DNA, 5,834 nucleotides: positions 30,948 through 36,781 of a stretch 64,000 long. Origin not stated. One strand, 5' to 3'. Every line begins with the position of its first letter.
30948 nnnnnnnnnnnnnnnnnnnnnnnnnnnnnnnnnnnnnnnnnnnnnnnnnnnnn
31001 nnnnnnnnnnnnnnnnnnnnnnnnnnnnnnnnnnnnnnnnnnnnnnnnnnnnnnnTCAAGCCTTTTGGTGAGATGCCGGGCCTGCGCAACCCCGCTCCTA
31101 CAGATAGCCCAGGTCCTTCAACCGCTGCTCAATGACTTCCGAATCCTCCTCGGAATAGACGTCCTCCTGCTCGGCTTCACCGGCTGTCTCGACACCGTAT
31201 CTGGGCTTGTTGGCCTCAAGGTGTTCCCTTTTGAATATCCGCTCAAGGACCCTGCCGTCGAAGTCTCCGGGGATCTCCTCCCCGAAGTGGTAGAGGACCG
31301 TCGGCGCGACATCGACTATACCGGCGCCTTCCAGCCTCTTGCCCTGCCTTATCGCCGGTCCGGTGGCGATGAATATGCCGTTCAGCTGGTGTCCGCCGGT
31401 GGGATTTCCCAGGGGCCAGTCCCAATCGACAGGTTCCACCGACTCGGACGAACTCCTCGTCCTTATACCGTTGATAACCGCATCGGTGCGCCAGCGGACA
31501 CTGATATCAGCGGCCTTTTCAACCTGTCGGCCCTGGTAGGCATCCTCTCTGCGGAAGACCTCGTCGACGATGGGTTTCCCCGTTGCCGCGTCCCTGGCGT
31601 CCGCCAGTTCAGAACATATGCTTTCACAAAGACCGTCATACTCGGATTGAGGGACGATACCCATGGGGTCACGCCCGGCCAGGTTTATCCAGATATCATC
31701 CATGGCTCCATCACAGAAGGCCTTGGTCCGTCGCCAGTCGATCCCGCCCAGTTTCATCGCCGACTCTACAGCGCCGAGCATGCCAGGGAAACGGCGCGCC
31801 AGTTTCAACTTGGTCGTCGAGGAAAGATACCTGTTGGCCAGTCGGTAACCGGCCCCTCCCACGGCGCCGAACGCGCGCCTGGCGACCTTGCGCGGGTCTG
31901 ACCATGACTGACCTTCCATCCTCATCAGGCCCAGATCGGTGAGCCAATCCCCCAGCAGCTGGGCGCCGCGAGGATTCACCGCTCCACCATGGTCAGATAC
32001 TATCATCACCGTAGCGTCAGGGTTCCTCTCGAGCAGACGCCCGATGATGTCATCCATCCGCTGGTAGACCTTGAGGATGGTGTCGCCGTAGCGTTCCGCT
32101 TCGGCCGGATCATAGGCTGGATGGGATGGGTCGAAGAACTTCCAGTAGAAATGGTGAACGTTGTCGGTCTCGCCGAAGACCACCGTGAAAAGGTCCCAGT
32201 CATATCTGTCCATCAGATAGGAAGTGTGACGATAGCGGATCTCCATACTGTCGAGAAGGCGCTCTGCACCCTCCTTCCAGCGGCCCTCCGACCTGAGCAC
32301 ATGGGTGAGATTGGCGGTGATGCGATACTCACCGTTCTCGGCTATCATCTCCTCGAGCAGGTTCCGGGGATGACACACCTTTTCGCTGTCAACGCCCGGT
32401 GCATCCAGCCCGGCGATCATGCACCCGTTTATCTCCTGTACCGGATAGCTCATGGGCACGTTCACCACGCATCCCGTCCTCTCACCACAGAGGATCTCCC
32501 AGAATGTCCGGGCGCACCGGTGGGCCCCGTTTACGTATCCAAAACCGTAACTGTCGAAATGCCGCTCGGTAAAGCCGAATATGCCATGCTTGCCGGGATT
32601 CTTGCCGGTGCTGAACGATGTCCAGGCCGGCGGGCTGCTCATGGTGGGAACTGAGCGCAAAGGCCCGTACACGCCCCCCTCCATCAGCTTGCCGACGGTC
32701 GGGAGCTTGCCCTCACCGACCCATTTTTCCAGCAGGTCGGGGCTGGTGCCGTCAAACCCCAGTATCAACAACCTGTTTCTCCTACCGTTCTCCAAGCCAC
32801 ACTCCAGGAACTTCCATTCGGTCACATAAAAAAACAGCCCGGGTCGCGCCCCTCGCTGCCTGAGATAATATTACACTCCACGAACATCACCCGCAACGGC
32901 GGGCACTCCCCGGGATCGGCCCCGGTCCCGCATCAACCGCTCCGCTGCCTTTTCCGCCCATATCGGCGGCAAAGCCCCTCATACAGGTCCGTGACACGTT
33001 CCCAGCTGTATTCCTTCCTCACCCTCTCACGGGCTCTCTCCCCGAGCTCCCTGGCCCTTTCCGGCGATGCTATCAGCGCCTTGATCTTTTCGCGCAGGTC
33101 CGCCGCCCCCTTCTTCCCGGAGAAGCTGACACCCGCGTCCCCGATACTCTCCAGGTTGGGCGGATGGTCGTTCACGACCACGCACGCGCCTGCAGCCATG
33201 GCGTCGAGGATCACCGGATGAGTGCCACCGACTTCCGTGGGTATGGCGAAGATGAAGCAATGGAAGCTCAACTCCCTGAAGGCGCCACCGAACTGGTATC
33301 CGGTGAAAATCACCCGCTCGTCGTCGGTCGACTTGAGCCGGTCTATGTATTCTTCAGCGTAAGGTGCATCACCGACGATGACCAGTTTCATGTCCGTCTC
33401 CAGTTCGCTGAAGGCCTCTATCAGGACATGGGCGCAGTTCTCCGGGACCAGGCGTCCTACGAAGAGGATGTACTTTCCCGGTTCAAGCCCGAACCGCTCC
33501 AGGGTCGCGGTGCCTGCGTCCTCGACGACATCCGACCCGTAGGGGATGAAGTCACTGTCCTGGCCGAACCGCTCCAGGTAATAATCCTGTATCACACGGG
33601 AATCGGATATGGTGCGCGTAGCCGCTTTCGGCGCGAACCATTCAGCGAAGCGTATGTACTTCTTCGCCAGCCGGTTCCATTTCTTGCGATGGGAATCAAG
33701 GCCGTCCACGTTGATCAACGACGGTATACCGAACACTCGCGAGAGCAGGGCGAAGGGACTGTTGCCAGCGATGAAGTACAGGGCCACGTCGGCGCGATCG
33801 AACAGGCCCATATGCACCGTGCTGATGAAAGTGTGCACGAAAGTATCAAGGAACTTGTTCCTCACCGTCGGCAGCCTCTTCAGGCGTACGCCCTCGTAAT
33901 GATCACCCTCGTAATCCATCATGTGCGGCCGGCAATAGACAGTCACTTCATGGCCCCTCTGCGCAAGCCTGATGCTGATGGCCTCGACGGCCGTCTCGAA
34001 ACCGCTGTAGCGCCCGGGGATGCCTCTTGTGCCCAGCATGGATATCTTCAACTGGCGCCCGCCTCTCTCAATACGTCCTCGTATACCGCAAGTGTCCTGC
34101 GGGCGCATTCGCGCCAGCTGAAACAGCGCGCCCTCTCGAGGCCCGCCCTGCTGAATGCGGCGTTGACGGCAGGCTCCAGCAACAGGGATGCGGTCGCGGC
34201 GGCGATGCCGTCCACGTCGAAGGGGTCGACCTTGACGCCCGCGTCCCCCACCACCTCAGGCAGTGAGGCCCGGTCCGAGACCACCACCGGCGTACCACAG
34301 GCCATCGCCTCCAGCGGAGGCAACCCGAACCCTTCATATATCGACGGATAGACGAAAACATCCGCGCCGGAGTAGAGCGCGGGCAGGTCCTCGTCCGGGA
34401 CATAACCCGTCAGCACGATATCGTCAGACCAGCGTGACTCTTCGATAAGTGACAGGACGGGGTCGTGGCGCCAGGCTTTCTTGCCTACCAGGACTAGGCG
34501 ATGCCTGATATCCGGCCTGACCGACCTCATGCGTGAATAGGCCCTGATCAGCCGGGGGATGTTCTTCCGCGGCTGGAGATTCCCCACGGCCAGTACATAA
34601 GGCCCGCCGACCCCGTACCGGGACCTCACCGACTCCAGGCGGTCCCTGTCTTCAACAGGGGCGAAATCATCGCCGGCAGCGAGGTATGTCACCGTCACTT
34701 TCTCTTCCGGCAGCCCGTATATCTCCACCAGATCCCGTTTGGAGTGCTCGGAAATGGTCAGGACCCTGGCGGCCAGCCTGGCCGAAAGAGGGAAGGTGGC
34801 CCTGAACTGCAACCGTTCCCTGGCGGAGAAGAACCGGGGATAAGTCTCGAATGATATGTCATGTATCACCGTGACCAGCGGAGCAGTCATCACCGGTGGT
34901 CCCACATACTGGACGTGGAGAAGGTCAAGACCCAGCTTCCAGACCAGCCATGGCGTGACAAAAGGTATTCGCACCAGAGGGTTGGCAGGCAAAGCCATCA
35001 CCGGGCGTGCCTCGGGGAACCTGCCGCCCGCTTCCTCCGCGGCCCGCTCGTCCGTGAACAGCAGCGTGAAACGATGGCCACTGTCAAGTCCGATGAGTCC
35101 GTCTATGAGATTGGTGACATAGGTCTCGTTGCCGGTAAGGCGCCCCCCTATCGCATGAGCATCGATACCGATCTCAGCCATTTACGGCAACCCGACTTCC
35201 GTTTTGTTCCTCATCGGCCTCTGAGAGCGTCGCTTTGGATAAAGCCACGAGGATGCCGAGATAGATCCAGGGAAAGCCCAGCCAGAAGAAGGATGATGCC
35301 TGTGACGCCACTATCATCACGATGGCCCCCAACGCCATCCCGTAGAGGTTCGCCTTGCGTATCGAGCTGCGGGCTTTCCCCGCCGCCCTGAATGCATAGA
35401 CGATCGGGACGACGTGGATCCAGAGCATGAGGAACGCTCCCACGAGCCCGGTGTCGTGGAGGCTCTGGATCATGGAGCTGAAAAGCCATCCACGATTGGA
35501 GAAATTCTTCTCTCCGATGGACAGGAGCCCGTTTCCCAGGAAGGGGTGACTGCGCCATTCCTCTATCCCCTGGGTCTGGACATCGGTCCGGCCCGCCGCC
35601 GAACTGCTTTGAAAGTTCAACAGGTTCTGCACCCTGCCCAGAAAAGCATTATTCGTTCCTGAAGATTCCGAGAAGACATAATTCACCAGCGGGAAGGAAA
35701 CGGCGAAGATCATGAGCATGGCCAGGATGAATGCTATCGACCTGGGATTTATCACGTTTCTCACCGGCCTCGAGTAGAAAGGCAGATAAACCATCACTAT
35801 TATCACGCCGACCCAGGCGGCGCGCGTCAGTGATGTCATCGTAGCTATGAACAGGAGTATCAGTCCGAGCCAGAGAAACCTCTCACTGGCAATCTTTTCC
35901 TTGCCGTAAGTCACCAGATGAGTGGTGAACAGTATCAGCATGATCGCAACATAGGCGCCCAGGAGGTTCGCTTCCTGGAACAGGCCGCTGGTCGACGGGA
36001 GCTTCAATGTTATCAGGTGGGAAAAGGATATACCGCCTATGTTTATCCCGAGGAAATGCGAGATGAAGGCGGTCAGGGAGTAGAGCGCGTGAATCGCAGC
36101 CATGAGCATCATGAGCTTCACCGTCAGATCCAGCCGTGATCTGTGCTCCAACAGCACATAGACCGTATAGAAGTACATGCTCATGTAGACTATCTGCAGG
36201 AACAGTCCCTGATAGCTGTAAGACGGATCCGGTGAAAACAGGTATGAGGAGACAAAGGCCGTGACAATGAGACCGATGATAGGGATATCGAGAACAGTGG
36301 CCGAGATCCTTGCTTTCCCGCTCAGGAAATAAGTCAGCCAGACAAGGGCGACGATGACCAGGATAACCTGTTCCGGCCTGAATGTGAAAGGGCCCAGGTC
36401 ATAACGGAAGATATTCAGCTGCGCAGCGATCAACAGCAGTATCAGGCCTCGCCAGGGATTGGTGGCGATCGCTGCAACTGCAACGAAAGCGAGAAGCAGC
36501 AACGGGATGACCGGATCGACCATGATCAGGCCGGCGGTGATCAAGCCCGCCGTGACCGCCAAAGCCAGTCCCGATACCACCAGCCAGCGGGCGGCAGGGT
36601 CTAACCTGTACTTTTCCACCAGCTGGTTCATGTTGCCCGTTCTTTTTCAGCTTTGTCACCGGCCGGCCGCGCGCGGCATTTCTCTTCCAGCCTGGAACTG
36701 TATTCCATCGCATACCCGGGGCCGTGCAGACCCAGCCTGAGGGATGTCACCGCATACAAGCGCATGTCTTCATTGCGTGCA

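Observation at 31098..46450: Exopolysaccharide locus with three paralogous soluble phosphodiesterase/NPP-type enzymes, two Wzy-like proteins, and a conserved acidic ...RL(K/Q)DLGYL C-terminus on two paralogs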

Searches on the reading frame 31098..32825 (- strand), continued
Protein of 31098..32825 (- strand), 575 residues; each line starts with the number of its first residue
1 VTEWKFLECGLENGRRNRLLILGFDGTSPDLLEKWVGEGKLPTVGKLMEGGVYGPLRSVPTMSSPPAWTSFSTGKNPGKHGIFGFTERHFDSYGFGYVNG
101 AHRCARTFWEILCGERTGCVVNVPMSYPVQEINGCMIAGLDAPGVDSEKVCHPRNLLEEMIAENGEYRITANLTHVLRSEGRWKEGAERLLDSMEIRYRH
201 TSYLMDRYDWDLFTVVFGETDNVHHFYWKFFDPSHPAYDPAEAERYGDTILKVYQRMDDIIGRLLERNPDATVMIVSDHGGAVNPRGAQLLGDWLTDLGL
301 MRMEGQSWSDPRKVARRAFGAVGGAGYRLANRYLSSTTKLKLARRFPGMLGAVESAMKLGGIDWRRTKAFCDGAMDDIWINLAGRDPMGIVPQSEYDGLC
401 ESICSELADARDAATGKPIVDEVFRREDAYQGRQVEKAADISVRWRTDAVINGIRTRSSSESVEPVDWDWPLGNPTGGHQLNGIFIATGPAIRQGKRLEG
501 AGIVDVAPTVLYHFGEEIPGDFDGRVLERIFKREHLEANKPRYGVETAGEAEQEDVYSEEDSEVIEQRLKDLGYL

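Call 84: search_protein_families(library=pfam, proteins=[L081:3547-5298:+, L081:6849-7907:+, L081:9745-10392:+, L081:12211-13482:+, L081:13442-14854:+, L081:16329-17711:+, L058:9738-10901:+, L058:13984-15327:+, L058:895-2496:+, L058:15357-16601:+], max_evalue=0.001)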
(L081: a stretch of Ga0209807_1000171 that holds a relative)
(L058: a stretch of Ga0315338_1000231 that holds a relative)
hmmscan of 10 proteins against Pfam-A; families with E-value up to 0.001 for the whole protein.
L081:3547-5298:+ (583 aa): 3 families
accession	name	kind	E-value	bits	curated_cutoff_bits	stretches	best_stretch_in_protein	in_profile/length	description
PF01747.23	ATP-sulfurylase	-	2.1e-85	285.9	24.3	1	179-393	2-211/212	ATP-sulfurylase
PF01583.26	APS_kinase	-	7.2e-57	192.1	21.1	1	401-553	1-152/152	Adenylylsulphate kinase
PF14306.12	PUA_2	-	1.2e-54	184.6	27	1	11-170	1-158/159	PUA-like domain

L081:6849-7907:+ (352 aa): 2 families
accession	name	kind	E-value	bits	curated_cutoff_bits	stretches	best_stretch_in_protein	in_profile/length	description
PF00288.32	GHMP_kinases_N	-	7.1e-18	65.1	22.3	1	92-179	2-87/87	GHMP kinases N terminal domain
PF08544.19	GHMP_kinases_C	-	1e-13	51.9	21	1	251-329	1-80/85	GHMP kinases C terminal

L081:9745-10392:+ (215 aa): 2 families
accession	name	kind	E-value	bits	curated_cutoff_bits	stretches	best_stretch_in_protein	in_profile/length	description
PF00132.30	Hexapep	-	1.9e-09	37.2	27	1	127-159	2-34/36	Bacterial transferase hexapeptide (six repeats)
PF14602.12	Hexapep_2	-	5.3e-05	23.3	27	1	128-156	3-29/34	Hexapeptide repeat of succinyl-transferase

L081:12211-13482:+ (423 aa): 2 families
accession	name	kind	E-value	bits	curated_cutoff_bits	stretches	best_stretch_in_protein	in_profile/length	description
PF16576.10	HlyD_D23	-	1.9e-25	89.9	30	1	115-333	13-212/214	Barrel-sandwich domain of CusB or HlyD membrane-fusion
PF13437.12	HlyD_3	-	8.9e-15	55.8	22.2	1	233-332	3-106/106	HlyD family secretion protein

L081:13442-14854:+ (470 aa): 1 family
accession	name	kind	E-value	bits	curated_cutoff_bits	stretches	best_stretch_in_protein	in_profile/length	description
PF02321.23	OEP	-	9.7e-33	114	22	2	281-454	3-179/187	Outer membrane efflux protein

L081:16329-17711:+ (461 aa): 6 families
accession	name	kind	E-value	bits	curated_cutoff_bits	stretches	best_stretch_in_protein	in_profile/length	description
PF07719.23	TPR_2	-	9e-11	41.5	27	0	249-277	4-32/34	Tetratricopeptide repeat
PF13181.12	TPR_8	-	1.2e-07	31.8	25.7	1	249-277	4-32/34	Tetratricopeptide repeat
PF10579.15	Rapsyn_N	-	1.8e-05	25.1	23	1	341-410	2-73/80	Rapsyn N-terminal myristoylation and linker region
PF13424.12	TPR_12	-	6.2e-05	23.5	30.1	0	386-446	9-73/77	Tetratricopeptide repeat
PF00515.34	TPR_1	-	0.00016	21.8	27.8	0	249-274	4-29/34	Tetratricopeptide repeat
PF14559.12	TPR_19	-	0.00098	19.8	25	0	369-416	15-60/68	Tetratricopeptide repeat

L058:9738-10901:+ (387 aa): 2 families
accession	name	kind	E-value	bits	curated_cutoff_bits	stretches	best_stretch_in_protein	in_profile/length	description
PF16576.10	HlyD_D23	-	1.4e-26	93.5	30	1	86-303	30-214/214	Barrel-sandwich domain of CusB or HlyD membrane-fusion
PF13437.12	HlyD_3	-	2.7e-23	83.2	22.2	1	200-300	2-106/106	HlyD family secretion protein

L058:13984-15327:+ (447 aa): 1 family
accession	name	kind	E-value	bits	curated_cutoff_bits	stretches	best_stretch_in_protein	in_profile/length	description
PF02321.23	OEP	-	1.2e-31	110.5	22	2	23-226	1-187/187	Outer membrane efflux protein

L058:895-2496:+ (533 aa): 4 families
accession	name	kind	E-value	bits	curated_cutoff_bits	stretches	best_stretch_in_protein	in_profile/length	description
PF22599.2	SecDF_P1_head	-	7.9e-34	116.4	27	1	247-350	9-114/114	SecDF, P1 head subdomain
PF02355.23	SecD_SecF_C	-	2.9e-20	72.9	20.5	1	354-522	15-186/189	Protein export membrane protein SecD/SecF, C-terminal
PF21760.3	SecD_1st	-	2.7e-18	65.6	27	1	151-210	2-59/60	Protein translocase subunit SecDF, P1 domain, N-terminal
PF00873.25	ACR_tran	-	3.1e-06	25.7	28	1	366-515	327-478/1021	AcrB/AcrD/AcrF family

L058:15357-16601:+ (414 aa): 4 families
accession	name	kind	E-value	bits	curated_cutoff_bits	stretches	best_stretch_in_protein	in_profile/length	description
PF07719.23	TPR_2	-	9e-07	29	27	0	368-397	2-31/34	Tetratricopeptide repeat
PF13181.12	TPR_8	-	1.9e-06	28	25.7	0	368-396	2-30/34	Tetratricopeptide repeat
PF13424.12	TPR_12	-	2.7e-06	27.9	30.1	0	361-397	39-75/77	Tetratricopeptide repeat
PF00515.34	TPR_1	-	2.9e-05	24.1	27.8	0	368-395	2-29/34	Tetratricopeptide repeat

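Call 88: search_protein_families(library=pfam, alignment_id=A5, max_evalue=0.00001)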
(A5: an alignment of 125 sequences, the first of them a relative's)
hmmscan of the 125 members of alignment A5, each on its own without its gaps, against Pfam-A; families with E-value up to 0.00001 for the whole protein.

A. member 1, L041:2-814:+ (270 aa): 3 families
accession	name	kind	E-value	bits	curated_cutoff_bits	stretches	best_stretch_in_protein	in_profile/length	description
PF13361.12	UvrD_C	-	1.2e-29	104.3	25.6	1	13-138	235-346/350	UvrD-like helicase C-terminal domain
PF21196.3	PcrA_UvrD_tudor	-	5.4e-12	45.8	23.9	1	221-263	2-44/48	PcrA/UvrD tudor domain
PF13538.12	UvrD_C_2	-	2.3e-11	43.8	27.4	1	81-138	4-52/52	UvrD-like helicase C-terminal domain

B. families by the number of members that match (of 125 scanned): 110 families (the first 25 are shown)
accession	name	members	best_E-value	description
PF00132.30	Hexapep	11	3.5e-13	Bacterial transferase hexapeptide (six repeats)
PF08544.19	GHMP_kinases_C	10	1.4e-14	GHMP kinases C terminal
PF08241.18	Methyltransf_11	9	1e-20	Methyltransferase domain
PF00288.32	GHMP_kinases_N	9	4.3e-19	GHMP kinases N terminal domain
PF13649.12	Methyltransf_25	8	2.7e-18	Methyltransferase domain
PF08242.18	Methyltransf_12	8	5.5e-16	Methyltransferase domain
PF13450.12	NAD_binding_8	7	7.5e-20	NAD(P)-binding Rossmann-like domain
PF13489.12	Methyltransf_23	6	3.4e-28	Methyltransferase domain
PF01593.30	Amino_oxidase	6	1.3e-23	Flavin containing amine oxidoreductase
PF01266.30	DAO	6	2e-11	FAD dependent oxidoreductase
PF16576.10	HlyD_D23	5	2.8e-28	Barrel-sandwich domain of CusB or HlyD membrane-fusion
PF13437.12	HlyD_3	5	2.7e-23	HlyD family secretion protein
PF14602.12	Hexapep_2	5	2.6e-08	Hexapeptide repeat of succinyl-transferase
PF13847.12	Methyltransf_31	4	4.8e-15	Methyltransferase domain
PF00890.30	FAD_binding_2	4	3.2e-07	FAD binding domain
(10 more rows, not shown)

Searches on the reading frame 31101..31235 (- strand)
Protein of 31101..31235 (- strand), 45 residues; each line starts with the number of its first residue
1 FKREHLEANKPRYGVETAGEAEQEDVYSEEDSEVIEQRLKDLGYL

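Call 78: find_homologous_proteins(query=window:31101-31235:-, max_evalue=10)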
Query seq(45 aa): no candidate shares three 5-residue words with the query. No homologue found.

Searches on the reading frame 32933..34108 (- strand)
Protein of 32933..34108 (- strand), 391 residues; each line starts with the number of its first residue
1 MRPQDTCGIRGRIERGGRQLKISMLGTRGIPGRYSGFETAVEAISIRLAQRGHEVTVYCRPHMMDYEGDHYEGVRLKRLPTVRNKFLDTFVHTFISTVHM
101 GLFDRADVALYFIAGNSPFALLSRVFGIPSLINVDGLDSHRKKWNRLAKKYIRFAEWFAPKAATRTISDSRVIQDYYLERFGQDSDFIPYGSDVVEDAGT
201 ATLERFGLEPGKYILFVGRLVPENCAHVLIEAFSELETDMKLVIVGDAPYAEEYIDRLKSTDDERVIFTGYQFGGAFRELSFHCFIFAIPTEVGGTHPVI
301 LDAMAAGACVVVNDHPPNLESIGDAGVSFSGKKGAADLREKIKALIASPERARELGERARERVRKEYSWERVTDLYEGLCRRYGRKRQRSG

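Call 4: search_protein_families(library=pfam, proteins=[window:32933-34108:-], max_evalue=0.01)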
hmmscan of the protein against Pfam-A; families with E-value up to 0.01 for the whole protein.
window:32933-34108:- (391 aa): 6 families
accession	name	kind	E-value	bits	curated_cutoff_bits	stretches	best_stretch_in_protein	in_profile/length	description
PF00534.26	Glycos_transf_1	-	4.6e-21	75.5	26.4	1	210-362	14-172/172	Glycosyl transferases group 1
PF13692.12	Glyco_trans_1_4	-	9.9e-19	68.4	27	1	212-347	2-141/142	Glycosyl transferases group 1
PF09314.17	DUF1972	-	9e-14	51.9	25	2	131-193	123-186/186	Domain of unknown function (DUF1972)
PF13524.12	Glyco_trans_1_2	-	1.3e-10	41.8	25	1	293-372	60-138/144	Glycosyl transferase-like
PF13439.12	Glyco_transf_4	-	1.7e-09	38.3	28.5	1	35-189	2-163/170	Glycosyltransferase Family 4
PF13579.12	Glyco_trans_4_4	-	9.5e-08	33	29.7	1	36-190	2-157/158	Glycosyl transferase 4-like domain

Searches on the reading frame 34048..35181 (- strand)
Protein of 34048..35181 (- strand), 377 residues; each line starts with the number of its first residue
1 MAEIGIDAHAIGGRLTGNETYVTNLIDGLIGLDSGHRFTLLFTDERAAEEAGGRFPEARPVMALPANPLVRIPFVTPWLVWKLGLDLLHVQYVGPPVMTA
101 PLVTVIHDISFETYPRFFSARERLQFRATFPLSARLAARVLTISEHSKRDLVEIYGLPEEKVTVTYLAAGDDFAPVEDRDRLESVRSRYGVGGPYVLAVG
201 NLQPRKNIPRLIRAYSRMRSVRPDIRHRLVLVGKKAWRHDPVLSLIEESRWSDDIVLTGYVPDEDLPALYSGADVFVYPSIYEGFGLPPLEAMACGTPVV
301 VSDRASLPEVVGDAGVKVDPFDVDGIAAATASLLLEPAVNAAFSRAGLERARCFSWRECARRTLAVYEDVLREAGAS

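Call 4: search_protein_families(library=pfam, proteins=[window:34048-35181:-], max_evalue=0.01)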
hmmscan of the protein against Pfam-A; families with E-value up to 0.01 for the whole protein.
window:34048-35181:- (377 aa): 6 families
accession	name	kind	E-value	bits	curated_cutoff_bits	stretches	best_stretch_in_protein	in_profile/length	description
PF00534.26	Glycos_transf_1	-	8.1e-34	117.1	26.4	1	193-347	15-169/172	Glycosyl transferases group 1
PF13692.12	Glyco_trans_1_4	-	4.8e-32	111.6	27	1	194-334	2-140/142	Glycosyl transferases group 1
PF13439.12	Glyco_transf_4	-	2.2e-14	54.3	28.5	1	17-166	3-163/170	Glycosyltransferase Family 4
PF20706.3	GT4-conflict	-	3.2e-14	53.1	26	1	186-312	190-321/385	Family 4 Glycosyltransferase in conflict systems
PF13524.12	Glyco_trans_1_2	-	4.3e-08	33.7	25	1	223-352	13-130/144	Glycosyl transferase-like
PF00982.27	Glyco_transf_20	-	3.6e-06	26.4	32.5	1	259-332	358-435/473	Glycosyltransferase family 20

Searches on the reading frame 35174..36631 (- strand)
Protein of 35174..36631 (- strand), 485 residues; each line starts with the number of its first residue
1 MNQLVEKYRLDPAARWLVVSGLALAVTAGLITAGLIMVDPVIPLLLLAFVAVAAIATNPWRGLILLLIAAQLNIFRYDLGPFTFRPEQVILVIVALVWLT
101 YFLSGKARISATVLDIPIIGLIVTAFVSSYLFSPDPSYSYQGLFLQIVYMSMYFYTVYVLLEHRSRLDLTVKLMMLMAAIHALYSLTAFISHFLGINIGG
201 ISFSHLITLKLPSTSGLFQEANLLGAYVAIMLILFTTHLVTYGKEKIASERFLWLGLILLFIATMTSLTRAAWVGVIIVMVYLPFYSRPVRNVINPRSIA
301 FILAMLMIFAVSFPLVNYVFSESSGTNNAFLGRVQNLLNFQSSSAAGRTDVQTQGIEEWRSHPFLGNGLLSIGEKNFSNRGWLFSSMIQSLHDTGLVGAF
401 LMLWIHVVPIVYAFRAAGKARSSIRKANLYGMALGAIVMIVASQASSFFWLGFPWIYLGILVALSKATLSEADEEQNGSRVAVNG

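Call 4: search_protein_families(library=pfam, proteins=[window:35174-36631:-], max_evalue=0.01)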
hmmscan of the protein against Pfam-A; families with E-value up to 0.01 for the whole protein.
window:35174-36631:- (485 aa): 1 family
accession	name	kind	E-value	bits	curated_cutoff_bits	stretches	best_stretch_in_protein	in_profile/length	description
PF04932.20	Wzy_C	-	9.6e-11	42.1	31.7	1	256-393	2-139/149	O-Antigen ligase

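Call 6: search_protein_families(library=ncbifam, proteins=[window:35174-36631:-], max_evalue=0.01)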
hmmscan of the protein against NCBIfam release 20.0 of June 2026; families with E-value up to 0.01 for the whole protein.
window:35174-36631:- (485 aa): 0 families
